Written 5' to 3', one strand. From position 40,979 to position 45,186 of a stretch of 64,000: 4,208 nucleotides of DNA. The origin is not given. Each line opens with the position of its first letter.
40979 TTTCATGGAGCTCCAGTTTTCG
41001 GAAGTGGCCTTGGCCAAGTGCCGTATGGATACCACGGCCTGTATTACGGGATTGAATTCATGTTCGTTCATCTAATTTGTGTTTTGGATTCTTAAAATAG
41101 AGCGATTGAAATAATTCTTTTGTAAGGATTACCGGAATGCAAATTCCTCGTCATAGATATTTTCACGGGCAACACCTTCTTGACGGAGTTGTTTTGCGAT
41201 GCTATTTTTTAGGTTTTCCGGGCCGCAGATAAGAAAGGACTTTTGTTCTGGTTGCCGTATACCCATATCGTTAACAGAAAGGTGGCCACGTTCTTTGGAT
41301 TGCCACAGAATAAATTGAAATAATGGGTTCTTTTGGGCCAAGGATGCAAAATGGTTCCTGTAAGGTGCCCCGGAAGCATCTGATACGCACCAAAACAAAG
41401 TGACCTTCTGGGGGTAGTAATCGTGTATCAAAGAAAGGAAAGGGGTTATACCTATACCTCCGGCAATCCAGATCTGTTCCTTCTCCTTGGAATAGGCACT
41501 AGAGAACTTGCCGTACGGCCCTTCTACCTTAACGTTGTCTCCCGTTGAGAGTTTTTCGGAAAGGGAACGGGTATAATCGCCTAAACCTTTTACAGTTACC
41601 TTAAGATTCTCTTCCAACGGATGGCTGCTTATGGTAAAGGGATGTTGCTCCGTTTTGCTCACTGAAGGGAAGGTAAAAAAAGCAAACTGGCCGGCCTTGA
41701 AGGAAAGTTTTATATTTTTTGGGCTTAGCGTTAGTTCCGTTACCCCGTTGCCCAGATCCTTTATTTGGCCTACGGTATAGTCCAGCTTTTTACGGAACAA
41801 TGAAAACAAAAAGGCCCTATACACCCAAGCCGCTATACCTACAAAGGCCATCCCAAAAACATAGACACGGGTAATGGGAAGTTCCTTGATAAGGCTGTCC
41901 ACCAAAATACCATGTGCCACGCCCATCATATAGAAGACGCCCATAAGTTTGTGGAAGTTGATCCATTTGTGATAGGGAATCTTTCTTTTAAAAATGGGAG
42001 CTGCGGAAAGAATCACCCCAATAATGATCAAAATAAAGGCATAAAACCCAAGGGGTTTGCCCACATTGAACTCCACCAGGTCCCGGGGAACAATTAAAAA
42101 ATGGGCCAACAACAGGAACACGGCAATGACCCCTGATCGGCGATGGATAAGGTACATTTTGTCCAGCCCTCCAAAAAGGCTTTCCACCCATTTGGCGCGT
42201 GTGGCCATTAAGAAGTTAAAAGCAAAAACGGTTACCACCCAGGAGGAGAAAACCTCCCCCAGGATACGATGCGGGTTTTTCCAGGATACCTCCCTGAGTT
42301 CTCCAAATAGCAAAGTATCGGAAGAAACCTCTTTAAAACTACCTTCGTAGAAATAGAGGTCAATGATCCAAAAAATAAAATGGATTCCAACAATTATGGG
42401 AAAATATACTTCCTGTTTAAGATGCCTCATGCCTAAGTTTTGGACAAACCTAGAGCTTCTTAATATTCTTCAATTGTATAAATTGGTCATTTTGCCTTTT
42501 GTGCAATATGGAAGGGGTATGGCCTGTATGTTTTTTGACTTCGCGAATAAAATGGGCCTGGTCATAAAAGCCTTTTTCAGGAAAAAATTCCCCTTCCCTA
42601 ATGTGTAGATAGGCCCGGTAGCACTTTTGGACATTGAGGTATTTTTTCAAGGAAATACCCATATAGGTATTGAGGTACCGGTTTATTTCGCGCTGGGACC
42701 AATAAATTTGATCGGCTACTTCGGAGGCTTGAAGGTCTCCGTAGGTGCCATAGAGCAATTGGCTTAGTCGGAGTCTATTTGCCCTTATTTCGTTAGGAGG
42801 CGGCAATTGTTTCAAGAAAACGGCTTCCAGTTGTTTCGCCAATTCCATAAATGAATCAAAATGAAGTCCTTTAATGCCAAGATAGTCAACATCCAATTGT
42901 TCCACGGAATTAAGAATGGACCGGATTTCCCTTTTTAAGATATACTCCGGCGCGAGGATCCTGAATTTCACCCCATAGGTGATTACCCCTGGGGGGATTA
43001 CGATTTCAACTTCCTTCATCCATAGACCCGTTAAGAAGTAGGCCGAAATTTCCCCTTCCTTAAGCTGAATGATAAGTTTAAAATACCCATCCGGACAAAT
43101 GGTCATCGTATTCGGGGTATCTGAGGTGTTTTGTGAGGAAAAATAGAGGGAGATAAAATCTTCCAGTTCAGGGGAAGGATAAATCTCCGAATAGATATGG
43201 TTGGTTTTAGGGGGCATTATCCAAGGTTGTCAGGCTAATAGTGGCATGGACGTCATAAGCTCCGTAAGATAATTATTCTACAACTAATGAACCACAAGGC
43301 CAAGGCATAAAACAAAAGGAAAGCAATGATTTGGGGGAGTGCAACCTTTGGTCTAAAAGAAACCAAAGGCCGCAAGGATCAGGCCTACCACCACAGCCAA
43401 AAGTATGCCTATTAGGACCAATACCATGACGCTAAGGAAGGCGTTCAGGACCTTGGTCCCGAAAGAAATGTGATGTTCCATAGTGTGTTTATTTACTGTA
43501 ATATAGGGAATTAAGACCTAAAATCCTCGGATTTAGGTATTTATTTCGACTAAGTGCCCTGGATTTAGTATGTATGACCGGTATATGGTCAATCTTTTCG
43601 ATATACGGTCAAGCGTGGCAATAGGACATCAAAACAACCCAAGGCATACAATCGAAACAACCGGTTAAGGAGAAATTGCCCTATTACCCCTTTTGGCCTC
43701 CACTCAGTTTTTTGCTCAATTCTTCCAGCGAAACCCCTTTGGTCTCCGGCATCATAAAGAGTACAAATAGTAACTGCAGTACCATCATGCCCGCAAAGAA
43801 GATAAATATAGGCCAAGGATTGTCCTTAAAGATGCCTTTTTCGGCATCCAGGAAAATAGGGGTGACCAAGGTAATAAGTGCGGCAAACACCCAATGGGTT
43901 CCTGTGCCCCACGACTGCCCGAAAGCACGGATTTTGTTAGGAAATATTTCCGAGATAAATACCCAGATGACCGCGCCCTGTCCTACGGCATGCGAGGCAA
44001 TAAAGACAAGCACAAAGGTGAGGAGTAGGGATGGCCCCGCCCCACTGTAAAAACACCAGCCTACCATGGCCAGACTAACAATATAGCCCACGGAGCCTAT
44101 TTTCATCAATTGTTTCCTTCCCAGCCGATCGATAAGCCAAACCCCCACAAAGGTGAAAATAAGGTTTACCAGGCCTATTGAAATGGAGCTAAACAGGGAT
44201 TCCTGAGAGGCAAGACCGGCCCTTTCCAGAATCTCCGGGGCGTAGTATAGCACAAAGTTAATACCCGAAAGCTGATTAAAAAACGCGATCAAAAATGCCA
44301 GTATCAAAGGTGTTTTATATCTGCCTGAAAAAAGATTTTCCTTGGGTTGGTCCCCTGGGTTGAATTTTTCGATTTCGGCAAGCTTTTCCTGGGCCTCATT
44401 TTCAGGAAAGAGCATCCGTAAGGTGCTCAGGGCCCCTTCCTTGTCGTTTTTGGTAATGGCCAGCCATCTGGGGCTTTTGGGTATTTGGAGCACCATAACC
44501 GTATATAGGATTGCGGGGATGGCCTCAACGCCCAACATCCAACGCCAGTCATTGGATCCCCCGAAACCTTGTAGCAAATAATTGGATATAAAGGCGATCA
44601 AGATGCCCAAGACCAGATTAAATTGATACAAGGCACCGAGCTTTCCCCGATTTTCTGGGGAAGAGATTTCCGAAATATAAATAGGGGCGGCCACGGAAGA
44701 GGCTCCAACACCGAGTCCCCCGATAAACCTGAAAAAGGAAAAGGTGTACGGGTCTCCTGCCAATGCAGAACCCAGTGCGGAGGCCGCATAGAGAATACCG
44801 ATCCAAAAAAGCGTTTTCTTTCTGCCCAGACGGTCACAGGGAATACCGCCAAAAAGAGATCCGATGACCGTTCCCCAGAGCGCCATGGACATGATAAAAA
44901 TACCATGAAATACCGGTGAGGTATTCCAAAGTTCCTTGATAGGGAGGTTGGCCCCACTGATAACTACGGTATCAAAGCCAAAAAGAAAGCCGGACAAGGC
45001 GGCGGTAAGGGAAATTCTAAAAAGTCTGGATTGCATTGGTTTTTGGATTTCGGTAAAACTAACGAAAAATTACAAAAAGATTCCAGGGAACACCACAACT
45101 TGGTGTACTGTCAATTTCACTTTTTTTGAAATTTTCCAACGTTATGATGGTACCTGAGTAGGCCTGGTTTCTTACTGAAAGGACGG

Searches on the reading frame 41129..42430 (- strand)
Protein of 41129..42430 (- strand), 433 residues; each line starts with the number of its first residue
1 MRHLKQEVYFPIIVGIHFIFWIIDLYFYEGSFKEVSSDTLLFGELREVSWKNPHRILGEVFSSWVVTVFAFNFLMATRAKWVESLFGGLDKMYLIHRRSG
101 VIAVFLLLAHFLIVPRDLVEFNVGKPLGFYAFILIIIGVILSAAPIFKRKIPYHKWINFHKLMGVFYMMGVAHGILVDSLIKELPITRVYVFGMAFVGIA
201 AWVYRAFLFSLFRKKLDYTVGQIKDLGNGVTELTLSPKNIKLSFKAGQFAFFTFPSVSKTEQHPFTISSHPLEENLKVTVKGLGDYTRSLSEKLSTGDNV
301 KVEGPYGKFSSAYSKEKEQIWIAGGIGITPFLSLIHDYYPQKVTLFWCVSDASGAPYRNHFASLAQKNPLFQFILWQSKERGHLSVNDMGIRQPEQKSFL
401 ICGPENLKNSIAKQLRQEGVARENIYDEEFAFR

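Call 7: search_protein_families(library=pfam, proteins=[window:41129-42430:-])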
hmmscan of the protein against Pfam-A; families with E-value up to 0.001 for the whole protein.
window:41129-42430:- (433 aa): 4 families
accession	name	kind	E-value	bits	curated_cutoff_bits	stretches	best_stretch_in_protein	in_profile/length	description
PF08022.18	FAD_binding_8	-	2.7e-13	50.4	22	1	227-308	13-107/109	FAD-binding domain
PF01794.25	Ferric_reduct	-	3e-08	34.2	28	1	64-171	4-121/121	Ferric reductase like transmembrane component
PF00175.26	NAD_binding_1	-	1.8e-05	25.8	22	1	322-410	2-106/109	Oxidoreductase NAD-binding domain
PF00970.30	FAD_binding_6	-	6.8e-05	23.6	21.1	1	232-309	18-97/99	Oxidoreductase FAD-binding domain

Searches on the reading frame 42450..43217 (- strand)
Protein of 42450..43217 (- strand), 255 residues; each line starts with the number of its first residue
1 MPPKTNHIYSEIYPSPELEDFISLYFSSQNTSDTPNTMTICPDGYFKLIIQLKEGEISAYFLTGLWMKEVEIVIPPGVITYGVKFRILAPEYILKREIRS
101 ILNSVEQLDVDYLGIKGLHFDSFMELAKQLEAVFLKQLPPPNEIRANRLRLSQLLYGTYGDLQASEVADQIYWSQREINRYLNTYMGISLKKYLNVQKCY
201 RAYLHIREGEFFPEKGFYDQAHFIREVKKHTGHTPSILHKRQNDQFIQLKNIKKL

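Call 7: search_protein_families(library=pfam, proteins=[window:42450-43217:-])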
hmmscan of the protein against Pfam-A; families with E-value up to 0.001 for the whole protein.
window:42450-43217:- (255 aa): 2 families
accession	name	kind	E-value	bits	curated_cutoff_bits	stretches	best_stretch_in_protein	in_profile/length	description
PF20240.3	DUF6597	-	4e-08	33.7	27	1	11-104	2-100/103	Domain of unknown function (DUF6597)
PF12833.13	HTH_18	-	5e-06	27.2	33.6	1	168-238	2-77/80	Helix-turn-helix domain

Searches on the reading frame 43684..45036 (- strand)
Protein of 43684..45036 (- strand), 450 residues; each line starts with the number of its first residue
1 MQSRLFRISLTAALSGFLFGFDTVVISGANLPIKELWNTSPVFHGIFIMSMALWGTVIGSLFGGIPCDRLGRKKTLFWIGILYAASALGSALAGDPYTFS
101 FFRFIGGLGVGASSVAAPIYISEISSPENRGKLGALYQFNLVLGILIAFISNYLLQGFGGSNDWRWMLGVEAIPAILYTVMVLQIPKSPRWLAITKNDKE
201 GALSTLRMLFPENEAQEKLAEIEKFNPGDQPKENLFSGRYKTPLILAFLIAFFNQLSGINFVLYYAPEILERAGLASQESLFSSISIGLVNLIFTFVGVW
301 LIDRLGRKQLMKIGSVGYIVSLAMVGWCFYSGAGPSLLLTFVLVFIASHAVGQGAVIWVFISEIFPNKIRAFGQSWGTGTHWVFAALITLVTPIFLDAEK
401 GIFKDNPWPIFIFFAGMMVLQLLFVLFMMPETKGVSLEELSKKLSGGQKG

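Call 7: search_protein_families(library=pfam, proteins=[window:43684-45036:-])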
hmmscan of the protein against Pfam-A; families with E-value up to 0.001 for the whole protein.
window:43684-45036:- (450 aa): 2 families
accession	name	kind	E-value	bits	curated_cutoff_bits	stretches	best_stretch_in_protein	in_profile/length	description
PF00083.30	Sugar_tr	-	1.9e-104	350.5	22.3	1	9-442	2-450/452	Sugar (and other) transporter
PF07690.21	MFS_1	-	1.5e-39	136.3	33.4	2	13-387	2-344/347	Major Facilitator Superfamily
